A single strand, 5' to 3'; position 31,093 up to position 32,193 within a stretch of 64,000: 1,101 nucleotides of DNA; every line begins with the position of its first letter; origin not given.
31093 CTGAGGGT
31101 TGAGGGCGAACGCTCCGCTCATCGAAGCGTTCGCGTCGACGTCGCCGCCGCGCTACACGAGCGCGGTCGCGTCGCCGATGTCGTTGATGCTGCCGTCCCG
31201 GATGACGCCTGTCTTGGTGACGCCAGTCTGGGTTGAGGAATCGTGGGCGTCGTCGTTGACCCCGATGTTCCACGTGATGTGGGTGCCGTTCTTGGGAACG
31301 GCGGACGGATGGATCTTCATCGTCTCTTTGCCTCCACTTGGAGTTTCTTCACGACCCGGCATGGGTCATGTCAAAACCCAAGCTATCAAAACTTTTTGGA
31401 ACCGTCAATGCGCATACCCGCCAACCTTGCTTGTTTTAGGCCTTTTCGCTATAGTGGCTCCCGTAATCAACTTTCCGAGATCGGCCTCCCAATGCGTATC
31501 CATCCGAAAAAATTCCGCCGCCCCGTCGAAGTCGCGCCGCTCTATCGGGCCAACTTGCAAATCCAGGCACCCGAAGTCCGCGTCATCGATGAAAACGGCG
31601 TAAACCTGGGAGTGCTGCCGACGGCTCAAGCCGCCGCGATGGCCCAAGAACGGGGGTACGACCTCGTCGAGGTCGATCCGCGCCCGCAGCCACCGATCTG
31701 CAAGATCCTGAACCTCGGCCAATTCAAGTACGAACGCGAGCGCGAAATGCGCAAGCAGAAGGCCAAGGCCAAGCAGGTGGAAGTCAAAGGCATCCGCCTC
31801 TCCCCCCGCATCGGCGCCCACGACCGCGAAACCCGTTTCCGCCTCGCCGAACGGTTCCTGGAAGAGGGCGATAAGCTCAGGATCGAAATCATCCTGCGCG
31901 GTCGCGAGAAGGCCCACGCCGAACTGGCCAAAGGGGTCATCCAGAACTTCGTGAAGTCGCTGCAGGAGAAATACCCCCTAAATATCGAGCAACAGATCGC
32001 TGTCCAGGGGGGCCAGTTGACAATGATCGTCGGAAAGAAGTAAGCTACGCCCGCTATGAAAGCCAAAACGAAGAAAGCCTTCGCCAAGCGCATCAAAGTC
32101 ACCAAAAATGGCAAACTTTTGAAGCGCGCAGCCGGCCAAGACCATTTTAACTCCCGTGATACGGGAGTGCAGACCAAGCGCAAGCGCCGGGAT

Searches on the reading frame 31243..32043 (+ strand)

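Call 64: search_protein_families(library=pfam, proteins=[window:31243-32043:+], max_evalue=0.0001)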
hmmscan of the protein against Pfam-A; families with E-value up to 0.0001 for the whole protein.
window:31243-32043:+ (266 aa): 2 families
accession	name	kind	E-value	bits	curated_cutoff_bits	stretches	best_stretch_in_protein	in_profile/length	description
PF05198.21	IF3_N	-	1.4e-24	86.5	26.9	1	104-171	2-69/70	Translation initiation factor IF-3, N-terminal domain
PF00707.27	IF3_C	-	1.8e-21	76.3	34.8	1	179-265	1-85/86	Translation initiation factor IF-3, C-terminal domain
